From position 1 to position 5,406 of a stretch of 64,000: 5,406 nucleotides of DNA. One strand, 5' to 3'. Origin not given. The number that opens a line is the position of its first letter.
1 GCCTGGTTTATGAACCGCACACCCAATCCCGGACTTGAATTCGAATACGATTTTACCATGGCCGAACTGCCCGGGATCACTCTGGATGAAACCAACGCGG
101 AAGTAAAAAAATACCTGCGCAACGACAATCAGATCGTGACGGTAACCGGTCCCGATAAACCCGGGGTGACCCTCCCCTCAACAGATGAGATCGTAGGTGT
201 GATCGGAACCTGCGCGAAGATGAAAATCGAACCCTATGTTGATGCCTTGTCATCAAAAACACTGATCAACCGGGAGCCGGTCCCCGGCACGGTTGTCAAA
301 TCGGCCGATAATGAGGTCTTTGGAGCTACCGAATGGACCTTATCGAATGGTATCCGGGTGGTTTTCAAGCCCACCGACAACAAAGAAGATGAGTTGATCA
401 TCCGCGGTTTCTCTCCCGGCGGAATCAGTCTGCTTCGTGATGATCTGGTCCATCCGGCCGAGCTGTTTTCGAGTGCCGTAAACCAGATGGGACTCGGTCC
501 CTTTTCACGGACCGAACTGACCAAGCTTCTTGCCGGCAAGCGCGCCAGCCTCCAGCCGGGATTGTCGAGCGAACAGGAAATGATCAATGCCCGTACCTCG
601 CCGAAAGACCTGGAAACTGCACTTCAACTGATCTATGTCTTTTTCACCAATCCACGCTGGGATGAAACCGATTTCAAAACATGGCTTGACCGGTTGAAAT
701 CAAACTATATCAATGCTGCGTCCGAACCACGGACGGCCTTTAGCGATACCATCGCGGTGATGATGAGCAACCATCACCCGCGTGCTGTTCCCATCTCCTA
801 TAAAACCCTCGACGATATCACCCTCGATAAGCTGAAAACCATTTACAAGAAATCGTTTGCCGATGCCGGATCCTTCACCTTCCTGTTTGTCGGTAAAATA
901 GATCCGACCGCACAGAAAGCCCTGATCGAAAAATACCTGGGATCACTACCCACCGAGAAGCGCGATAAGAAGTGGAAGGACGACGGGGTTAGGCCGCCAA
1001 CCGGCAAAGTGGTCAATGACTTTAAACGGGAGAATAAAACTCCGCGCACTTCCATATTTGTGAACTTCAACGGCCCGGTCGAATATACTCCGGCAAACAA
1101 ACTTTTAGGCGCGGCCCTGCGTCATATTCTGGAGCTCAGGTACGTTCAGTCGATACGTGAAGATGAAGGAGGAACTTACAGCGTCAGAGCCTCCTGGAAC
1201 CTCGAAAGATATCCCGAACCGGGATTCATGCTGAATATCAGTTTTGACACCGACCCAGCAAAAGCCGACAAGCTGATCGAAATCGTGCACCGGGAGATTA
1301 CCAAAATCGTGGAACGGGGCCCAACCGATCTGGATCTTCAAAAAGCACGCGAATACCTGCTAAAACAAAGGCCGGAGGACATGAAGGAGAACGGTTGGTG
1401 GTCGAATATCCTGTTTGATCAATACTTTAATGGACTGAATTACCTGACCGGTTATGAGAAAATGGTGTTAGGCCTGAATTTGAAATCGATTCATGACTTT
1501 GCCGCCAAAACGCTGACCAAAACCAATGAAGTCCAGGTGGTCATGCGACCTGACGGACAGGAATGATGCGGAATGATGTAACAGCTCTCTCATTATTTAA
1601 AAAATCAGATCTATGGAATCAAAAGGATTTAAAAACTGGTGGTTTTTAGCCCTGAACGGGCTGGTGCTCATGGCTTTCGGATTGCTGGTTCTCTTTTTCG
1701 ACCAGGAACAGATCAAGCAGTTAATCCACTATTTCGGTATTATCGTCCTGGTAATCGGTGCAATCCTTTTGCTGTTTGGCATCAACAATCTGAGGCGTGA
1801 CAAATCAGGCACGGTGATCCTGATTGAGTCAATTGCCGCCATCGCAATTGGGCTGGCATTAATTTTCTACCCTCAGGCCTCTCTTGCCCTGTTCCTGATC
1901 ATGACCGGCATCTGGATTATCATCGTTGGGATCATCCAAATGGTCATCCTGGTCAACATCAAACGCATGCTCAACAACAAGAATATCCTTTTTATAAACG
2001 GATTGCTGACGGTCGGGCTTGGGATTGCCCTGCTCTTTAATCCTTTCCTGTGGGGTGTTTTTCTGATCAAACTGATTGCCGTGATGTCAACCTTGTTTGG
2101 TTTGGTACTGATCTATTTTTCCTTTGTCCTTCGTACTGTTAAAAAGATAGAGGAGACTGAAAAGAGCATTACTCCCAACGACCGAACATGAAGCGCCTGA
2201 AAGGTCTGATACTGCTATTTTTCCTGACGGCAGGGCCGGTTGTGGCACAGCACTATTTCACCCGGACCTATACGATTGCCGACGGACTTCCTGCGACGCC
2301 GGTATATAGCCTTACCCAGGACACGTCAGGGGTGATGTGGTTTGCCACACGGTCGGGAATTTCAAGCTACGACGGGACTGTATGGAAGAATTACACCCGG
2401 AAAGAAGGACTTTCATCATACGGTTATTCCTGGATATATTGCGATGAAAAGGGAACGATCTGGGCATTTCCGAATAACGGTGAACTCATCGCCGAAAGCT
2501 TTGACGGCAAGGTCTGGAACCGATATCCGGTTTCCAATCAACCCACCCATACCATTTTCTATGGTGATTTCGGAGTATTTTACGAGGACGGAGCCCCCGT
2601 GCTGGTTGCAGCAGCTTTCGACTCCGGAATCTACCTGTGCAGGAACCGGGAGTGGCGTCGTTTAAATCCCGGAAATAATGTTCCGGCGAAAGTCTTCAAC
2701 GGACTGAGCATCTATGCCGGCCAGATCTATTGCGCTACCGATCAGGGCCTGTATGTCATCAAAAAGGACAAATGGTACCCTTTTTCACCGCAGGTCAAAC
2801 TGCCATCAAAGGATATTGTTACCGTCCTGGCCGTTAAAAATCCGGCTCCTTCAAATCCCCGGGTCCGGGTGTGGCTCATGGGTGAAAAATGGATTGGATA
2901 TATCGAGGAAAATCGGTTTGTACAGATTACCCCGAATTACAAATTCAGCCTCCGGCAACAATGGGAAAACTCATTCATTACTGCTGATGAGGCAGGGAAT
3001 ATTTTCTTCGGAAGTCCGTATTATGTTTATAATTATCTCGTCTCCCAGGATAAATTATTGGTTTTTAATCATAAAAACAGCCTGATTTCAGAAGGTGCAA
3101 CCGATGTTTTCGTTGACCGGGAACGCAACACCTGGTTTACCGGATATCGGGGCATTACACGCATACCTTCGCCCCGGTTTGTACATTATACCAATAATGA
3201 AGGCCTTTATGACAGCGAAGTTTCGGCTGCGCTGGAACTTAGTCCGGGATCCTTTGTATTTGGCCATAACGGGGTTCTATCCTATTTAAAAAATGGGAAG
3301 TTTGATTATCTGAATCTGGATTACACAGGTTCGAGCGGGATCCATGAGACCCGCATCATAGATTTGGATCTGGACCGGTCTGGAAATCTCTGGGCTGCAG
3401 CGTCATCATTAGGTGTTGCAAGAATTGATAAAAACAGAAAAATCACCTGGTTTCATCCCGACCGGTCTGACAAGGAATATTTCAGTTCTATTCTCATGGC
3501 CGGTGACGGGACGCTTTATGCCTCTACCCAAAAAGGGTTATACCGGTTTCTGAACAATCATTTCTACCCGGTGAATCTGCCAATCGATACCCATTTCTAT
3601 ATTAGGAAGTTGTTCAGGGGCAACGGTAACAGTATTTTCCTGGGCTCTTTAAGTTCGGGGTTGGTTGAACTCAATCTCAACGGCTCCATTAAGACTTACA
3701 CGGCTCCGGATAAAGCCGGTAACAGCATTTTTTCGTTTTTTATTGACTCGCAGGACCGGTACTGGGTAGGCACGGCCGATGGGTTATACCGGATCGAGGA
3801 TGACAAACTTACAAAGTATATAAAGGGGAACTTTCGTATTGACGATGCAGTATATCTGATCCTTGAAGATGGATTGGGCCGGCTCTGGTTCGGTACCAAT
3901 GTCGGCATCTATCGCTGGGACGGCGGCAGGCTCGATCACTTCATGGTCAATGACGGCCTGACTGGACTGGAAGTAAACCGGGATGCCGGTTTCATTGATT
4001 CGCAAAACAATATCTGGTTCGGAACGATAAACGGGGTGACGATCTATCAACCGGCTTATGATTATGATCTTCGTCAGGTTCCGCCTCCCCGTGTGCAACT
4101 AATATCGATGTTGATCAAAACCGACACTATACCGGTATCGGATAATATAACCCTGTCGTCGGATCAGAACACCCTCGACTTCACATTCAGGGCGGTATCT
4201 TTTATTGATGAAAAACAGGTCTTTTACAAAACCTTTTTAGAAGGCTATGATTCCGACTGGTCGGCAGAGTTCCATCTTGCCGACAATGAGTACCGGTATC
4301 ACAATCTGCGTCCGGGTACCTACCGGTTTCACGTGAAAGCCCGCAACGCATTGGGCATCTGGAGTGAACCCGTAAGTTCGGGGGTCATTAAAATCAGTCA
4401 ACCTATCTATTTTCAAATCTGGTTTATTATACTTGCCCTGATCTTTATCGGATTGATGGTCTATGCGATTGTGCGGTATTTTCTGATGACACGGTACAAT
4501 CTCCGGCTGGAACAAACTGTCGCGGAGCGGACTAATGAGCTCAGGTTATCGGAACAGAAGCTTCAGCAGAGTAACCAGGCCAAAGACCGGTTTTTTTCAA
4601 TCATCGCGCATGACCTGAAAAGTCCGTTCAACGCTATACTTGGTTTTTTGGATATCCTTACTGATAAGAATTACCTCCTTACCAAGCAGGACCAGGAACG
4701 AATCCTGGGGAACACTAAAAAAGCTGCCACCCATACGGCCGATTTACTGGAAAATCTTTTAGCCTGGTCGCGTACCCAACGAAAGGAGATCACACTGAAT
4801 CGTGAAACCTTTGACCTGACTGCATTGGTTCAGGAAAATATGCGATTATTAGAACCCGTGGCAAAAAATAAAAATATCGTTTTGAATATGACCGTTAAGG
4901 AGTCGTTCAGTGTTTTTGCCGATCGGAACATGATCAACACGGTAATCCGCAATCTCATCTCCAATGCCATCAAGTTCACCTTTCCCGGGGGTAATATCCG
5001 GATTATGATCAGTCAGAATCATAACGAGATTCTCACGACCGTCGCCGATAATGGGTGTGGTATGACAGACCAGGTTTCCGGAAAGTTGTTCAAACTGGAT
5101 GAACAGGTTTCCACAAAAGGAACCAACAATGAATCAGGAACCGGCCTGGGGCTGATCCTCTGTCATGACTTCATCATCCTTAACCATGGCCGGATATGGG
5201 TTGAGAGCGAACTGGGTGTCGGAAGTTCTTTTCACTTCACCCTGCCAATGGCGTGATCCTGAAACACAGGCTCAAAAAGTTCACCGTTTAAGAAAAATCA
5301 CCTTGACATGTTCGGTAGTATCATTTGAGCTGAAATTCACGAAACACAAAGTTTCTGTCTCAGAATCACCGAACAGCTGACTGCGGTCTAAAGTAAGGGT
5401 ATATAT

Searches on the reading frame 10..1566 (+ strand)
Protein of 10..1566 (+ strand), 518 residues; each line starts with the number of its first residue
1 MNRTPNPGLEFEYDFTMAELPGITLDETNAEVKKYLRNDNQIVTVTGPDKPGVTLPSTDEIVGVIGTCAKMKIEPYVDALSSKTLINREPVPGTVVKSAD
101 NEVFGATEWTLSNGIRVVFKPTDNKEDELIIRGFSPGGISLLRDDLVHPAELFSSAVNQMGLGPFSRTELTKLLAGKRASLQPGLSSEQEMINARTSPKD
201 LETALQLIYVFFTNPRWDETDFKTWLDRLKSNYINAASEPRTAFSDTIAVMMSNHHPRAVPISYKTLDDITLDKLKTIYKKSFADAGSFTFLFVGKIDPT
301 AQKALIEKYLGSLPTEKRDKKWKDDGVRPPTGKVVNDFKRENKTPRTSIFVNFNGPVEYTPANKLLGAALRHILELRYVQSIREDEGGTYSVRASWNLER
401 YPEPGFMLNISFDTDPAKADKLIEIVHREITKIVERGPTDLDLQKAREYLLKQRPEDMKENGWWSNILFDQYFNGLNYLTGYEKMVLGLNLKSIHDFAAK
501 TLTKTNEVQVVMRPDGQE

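Call 6: search_protein_families(library=pfam, proteins=[window:10-1566:+], max_evalue=0.001)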
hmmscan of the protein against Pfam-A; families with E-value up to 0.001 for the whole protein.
window:10-1566:+ (518 aa): 1 family
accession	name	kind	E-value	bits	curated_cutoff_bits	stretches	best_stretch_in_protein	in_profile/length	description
PF05193.26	Peptidase_M16_C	-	6.3e-22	78.7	23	1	269-449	1-180/181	Peptidase M16 inactive domain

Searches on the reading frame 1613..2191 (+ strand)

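Call 6: search_protein_families(library=pfam, proteins=[window:1613-2191:+], max_evalue=0.001)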
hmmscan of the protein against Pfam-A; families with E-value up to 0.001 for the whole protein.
window:1613-2191:+ (192 aa): 2 families
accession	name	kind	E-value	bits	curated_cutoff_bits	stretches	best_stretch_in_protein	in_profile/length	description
PF03729.18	DUF308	-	3e-12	47.1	25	2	71-133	1-64/73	Short repeat of unknown function (DUF308)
PF23933.1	DUF7269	-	0.00076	20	29.1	0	16-66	2-50/162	Family of unknown function (DUF7269)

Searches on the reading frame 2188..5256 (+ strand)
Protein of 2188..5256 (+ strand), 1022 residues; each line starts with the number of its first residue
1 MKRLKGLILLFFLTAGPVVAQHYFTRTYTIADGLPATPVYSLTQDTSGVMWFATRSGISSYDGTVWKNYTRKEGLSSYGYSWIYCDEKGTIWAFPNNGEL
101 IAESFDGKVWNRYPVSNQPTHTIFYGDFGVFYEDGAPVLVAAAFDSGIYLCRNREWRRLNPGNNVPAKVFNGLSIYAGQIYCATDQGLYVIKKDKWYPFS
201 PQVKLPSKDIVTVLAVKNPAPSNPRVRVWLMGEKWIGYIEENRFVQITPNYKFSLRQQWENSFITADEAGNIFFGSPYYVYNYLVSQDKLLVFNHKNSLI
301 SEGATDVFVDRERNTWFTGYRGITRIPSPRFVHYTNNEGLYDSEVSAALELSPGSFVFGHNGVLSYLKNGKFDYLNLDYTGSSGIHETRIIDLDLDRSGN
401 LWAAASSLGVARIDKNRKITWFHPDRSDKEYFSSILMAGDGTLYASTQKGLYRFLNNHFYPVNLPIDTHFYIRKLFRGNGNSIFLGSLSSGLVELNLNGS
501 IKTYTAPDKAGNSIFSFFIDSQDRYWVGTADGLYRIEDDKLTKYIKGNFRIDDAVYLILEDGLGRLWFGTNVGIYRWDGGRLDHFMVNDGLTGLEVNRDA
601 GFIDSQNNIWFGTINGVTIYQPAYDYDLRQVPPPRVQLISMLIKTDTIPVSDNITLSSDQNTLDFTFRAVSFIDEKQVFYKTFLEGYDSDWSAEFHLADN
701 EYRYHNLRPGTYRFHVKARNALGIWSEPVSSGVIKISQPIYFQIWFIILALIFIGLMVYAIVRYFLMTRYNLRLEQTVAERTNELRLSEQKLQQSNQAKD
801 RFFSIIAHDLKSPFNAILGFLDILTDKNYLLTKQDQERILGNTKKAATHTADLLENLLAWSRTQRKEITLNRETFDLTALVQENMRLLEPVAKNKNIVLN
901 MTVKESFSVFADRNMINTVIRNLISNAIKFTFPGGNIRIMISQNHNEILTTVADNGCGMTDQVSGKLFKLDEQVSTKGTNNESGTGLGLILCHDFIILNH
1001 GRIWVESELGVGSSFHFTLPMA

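Call 6: search_protein_families(library=pfam, proteins=[window:2188-5256:+], max_evalue=0.001)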
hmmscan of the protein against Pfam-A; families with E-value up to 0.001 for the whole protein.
window:2188-5256:+ (1022 aa): 4 families
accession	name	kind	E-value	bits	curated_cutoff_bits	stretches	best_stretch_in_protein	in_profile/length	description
PF02518.31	HATPase_c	-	4e-22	79.2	26.4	1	912-1021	2-109/111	Histidine kinase-, DNA gyrase B-, and HSP90-like ATPase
PF07494.17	Reg_prop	-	3.7e-20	69.9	20.4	0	33-55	1-23/24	Two component regulator propeller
PF07495.19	Y_Y_Y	-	8.2e-12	45.3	26.6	1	672-736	2-64/65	Y_Y_Y domain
PF00512.31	HisKA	-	4.1e-10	40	26.9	1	798-864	1-64/66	His Kinase A (phospho-acceptor) domain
